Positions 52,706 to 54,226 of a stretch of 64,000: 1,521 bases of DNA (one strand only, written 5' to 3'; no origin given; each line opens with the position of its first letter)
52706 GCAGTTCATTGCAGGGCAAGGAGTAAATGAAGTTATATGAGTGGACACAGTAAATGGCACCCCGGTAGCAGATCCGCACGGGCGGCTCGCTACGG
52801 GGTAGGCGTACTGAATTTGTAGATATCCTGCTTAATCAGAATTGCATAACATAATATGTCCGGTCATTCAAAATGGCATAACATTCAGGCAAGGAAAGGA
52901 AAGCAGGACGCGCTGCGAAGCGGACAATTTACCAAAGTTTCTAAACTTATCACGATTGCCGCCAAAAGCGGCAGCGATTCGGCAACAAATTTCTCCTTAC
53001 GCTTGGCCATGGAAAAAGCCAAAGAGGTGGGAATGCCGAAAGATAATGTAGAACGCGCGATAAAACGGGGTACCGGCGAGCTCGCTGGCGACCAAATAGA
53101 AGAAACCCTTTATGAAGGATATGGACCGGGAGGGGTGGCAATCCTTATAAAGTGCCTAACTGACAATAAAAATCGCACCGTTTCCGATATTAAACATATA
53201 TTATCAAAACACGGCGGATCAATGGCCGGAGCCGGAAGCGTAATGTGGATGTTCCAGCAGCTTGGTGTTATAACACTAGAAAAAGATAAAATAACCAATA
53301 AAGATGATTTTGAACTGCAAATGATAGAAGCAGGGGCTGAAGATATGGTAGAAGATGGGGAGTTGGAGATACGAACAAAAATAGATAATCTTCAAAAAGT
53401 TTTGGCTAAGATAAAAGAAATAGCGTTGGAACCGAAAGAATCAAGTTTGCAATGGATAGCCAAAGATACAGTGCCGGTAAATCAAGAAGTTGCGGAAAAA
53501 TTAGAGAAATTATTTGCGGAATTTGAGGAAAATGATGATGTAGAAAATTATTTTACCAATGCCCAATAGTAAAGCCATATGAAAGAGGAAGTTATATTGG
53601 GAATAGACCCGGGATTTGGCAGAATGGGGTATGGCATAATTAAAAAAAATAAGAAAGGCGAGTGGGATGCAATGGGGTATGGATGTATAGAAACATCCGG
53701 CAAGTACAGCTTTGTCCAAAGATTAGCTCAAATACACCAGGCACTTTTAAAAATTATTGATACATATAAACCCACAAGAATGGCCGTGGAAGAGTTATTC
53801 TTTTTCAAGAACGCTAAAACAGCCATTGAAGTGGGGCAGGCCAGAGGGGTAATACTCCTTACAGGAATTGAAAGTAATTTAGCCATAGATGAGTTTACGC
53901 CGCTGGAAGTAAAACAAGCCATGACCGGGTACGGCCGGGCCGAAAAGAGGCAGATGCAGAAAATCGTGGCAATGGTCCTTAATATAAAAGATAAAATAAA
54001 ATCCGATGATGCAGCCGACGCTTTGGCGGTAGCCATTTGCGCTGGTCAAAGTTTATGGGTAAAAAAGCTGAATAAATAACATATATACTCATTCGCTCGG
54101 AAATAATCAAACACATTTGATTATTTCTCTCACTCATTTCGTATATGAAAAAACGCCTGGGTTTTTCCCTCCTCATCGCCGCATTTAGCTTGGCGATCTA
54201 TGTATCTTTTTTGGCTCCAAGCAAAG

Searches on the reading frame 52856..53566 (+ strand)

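Call 27: search_protein_families(library=pfam, proteins=[window:52856-53566:+], max_evalue=0.001)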
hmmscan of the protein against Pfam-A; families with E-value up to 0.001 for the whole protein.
window:52856-53566:+ (237 aa): 2 families
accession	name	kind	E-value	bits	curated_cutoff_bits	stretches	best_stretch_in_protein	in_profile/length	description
PF01709.26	Transcrip_reg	-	1.3e-51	174.9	27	1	82-236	2-160/160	TACO1/YebC second and third domain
PF20772.2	TACO1_YebC_N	-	4.7e-28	97.9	36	1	5-75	1-73/73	TACO1/YebC protein N-terminal domain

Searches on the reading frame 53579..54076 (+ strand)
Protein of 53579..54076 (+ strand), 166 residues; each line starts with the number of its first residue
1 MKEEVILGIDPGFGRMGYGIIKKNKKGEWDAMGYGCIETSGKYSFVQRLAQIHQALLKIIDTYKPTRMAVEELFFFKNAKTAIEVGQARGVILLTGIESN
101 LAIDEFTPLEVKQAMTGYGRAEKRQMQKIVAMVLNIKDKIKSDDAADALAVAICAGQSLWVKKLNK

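Call 27: search_protein_families(library=pfam, proteins=[window:53579-54076:+], max_evalue=0.001)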
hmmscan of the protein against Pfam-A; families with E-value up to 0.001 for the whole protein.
window:53579-54076:+ (166 aa): 1 family
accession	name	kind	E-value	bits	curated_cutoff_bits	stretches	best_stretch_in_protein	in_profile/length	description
PF02075.23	RuvC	-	1.5e-47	161.7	22.2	1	6-154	1-147/148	Crossover junction endodeoxyribonuclease RuvC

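Call 28: find_encoding_contigs(protein=window:53579-54076:+, flank=10000, max_places=3)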
Protein window:53579-54076:+ (166 aa): no gene with exactly this product is on record in the collection.
